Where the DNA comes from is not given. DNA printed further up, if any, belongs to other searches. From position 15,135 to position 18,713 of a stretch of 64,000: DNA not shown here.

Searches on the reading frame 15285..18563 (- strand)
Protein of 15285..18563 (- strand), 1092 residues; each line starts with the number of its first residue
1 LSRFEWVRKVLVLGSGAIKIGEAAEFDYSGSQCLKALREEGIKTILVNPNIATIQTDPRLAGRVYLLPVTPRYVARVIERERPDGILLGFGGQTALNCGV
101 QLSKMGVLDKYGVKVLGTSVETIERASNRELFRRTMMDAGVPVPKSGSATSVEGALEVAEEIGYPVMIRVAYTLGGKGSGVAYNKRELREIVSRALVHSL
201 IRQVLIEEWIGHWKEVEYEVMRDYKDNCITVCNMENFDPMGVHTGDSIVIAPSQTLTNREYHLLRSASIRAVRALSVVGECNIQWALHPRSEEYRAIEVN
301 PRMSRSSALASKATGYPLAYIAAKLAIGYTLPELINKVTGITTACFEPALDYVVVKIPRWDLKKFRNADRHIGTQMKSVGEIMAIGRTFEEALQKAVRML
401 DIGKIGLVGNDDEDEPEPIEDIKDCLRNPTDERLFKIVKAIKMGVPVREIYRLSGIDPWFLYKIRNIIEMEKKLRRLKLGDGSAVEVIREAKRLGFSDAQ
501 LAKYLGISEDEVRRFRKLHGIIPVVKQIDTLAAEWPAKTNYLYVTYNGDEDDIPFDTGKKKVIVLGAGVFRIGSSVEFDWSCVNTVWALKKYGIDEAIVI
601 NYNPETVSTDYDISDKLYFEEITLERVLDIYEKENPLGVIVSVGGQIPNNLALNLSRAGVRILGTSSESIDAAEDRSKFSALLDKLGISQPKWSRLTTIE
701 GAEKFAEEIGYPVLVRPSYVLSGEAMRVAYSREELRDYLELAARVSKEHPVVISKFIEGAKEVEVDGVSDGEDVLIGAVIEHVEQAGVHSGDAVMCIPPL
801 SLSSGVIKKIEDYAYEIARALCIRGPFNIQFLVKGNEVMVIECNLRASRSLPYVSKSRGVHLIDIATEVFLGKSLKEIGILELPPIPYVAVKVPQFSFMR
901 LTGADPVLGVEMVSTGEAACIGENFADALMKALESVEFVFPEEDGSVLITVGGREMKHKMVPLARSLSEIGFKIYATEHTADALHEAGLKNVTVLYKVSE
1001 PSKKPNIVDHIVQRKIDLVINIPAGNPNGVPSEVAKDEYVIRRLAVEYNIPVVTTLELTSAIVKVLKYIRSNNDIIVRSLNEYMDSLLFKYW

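Call 36: search_protein_families(library=pfam, proteins=[window:15285-18563:-], max_evalue=0.01)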
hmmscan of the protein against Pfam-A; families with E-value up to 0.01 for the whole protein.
window:15285-18563:- (1092 aa): 12 families
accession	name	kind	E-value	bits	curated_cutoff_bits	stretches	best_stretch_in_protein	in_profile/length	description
PF02786.22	CPSase_L_D2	-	6.8e-112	372.5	19.8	2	129-333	2-210/211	Carbamoyl-phosphate synthase L chain, ATP binding domain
PF25596.1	CPSase_L_D1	-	6.4e-92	303.9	27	2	8-124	3-117/118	Carbamoyl phosphate synthase preATP-grasp domain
PF02787.25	CPSase_L_D3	-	4.5e-27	94.3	26.6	1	426-504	3-79/80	Carbamoyl-phosphate synthetase large chain, oligomerisation domain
PF02142.27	MGS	-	8.8e-22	77.5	24.1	1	960-1054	2-94/94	MGS-like domain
PF02222.28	ATP-grasp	-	1.5e-19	70.8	27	2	682-846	2-162/179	ATP-grasp domain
PF07478.18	Dala_Dala_lig_C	-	1.3e-18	67.7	24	2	683-844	2-173/204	D-ala D-ala ligase C-terminus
PF15632.11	ATPgrasp_Ter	-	1.3e-09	38.3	29.1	1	809-873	48-111/131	ATP-grasp in the biosynthetic pathway with Ter operon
PF01071.24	GARS_A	-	6.2e-09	36.4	27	1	681-775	8-106/194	Phosphoribosylglycinamide synthetase, ATP-grasp (A) domain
PF02655.19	ATP-grasp_3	-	9.4e-07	29.5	23.2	1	674-846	2-156/160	ATP-grasp domain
PF13549.11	ATP-grasp_5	-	1.8e-06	27.9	27.6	0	136-171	19-54/221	ATP-grasp domain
PF08443.16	RimK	-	6.2e-06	26.4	21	0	673-766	1-91/188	RimK-like ATP-grasp domain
PF08442.15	ATP-grasp_2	-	0.0011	19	29.5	0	136-203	11-84/202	ATP-grasp domain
